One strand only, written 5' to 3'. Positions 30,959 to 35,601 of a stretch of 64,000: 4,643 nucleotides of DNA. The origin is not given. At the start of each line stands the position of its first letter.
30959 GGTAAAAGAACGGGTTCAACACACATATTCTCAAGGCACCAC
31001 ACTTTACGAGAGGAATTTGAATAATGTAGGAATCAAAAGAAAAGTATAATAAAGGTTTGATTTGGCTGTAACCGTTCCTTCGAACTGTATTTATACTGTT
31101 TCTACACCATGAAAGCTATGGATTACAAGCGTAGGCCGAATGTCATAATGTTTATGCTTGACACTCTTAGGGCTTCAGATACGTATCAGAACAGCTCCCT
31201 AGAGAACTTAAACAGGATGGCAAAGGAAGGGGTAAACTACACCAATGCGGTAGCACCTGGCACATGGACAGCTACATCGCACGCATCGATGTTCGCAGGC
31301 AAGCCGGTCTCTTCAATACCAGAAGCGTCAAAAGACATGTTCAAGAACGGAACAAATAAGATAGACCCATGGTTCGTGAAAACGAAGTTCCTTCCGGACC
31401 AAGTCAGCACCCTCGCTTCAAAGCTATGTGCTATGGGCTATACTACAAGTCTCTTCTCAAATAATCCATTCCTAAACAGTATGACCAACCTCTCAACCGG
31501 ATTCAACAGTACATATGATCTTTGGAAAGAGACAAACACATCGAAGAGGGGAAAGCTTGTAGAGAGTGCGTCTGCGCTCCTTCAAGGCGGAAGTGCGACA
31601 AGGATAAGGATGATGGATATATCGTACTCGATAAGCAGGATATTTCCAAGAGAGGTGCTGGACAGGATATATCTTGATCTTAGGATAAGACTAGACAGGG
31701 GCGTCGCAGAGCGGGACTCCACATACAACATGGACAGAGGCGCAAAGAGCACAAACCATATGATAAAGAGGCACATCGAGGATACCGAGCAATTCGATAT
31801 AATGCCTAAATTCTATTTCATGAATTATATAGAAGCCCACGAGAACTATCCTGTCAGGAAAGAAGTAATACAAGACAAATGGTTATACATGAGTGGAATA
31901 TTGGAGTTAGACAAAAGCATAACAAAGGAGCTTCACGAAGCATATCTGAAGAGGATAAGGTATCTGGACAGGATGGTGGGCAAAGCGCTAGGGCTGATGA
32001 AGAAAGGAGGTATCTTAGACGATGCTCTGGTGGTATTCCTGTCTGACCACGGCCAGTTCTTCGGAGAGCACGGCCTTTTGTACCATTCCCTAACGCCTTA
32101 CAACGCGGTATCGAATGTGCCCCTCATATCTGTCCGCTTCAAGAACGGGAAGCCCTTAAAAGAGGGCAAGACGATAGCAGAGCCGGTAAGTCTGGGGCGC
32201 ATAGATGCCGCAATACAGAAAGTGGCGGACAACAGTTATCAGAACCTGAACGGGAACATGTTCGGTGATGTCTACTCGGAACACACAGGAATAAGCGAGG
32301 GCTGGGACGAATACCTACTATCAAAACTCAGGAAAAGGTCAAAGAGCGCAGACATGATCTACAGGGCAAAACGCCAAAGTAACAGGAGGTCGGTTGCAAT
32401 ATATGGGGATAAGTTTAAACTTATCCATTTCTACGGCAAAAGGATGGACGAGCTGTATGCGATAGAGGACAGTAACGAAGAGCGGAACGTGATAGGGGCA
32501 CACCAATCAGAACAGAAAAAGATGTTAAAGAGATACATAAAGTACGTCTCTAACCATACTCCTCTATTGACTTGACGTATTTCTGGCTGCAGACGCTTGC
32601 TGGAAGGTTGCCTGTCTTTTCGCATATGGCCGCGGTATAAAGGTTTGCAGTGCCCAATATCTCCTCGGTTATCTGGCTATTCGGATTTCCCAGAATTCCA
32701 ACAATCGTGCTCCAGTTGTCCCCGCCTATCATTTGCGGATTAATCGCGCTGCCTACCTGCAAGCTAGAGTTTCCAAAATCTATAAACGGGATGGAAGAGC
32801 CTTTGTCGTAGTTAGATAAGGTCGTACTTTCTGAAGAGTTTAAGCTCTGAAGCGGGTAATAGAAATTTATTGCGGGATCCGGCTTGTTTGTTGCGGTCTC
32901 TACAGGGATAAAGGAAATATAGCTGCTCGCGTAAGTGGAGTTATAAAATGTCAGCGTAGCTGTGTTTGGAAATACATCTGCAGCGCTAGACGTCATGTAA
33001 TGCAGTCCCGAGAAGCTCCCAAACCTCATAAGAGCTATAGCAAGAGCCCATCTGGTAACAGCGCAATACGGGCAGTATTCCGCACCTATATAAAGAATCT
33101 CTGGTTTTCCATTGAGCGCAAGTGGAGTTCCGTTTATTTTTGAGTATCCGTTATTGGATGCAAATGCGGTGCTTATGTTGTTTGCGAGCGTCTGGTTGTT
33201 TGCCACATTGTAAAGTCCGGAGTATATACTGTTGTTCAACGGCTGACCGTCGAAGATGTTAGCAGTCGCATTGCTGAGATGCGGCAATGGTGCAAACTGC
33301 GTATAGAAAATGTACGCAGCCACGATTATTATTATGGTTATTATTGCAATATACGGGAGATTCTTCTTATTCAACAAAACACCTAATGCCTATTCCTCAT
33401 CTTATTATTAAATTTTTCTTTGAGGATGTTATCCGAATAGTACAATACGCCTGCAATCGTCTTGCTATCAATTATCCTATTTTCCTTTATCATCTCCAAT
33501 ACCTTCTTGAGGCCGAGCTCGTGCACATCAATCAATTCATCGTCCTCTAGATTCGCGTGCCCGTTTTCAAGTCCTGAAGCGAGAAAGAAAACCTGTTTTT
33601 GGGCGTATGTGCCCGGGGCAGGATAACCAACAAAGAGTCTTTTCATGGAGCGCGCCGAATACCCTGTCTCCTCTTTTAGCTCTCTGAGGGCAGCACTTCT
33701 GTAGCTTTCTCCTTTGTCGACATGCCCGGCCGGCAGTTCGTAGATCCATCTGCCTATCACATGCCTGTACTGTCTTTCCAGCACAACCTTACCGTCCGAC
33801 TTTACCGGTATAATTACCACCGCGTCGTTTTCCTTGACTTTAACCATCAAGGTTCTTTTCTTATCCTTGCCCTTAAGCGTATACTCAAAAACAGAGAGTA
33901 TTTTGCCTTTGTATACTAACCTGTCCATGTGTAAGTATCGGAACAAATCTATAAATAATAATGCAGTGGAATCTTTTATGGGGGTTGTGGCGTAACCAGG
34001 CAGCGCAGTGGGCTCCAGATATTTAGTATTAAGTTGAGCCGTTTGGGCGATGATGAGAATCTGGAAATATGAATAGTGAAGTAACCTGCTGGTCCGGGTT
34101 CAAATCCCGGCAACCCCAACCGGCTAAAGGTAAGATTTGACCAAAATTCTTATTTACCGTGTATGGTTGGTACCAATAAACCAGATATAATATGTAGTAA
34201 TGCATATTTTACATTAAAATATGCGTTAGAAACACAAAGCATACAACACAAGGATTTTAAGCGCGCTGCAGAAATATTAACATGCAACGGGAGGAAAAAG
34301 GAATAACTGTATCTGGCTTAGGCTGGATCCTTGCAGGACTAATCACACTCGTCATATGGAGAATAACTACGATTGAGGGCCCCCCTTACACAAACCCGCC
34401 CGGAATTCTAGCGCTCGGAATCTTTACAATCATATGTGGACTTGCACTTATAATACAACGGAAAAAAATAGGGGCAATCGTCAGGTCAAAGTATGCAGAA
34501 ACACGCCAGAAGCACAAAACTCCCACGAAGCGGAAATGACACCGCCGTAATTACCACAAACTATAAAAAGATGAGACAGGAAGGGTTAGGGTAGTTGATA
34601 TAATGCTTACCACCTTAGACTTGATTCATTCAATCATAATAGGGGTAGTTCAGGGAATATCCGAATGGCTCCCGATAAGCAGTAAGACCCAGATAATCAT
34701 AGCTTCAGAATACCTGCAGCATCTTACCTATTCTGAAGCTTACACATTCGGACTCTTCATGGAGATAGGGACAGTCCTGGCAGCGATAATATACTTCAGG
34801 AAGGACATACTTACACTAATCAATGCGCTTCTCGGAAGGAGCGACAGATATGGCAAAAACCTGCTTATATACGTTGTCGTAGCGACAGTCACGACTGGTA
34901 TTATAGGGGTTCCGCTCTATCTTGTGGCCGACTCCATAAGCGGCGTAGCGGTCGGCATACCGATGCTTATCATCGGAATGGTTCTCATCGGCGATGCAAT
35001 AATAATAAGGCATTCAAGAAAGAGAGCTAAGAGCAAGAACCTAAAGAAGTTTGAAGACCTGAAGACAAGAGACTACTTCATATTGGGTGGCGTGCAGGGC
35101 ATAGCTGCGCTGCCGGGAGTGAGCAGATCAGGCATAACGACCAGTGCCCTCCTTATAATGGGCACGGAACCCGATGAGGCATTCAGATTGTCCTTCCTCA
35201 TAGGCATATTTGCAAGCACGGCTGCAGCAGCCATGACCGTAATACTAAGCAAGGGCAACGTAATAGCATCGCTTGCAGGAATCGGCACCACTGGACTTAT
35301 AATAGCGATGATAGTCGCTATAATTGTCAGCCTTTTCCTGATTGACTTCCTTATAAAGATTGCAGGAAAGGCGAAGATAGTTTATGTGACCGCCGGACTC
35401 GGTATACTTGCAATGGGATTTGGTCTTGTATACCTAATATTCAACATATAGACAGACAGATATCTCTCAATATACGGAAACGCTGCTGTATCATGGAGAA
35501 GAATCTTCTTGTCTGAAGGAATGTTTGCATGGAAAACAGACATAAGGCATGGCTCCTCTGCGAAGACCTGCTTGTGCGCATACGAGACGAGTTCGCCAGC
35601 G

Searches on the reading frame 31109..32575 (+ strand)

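Call 54: search_protein_families(library=pfam, proteins=[window:31109-32575:+], max_evalue=0.0001)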
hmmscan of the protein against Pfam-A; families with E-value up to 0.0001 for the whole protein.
window:31109-32575:+ (488 aa): 3 families
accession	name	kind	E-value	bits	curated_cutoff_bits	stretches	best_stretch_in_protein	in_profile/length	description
PF00884.28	Sulfatase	-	2.5e-19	70.2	25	1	10-342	1-272/301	Sulfatase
PF01663.27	Phosphodiest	-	3.1e-10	40.6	23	1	12-399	1-302/342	Type I phosphodiesterase / nucleotide pyrophosphatase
PF02995.22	DUF229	-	9.4e-06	25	25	0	275-321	302-348/496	Protein of unknown function (DUF229)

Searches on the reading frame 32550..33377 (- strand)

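Call 54: search_protein_families(library=pfam, proteins=[window:32550-33377:-], max_evalue=0.0001)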
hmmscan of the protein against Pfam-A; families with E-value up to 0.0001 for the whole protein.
window:32550-33377:- (275 aa): 1 family
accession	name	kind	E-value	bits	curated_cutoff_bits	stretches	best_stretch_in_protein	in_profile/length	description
PF06053.17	DUF929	-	6e-29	101.6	24.6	1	79-253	3-205/205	Domain of unknown function (DUF929)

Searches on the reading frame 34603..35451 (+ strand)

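Call 54: search_protein_families(library=pfam, proteins=[window:34603-35451:+], max_evalue=0.0001)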
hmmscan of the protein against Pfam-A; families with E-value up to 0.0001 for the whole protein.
window:34603-35451:+ (282 aa): 1 family
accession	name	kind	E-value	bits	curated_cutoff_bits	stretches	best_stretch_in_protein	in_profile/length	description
PF02673.24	BacA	-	1e-48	166.7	33.4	1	11-261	2-246/257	Bacitracin resistance protein BacA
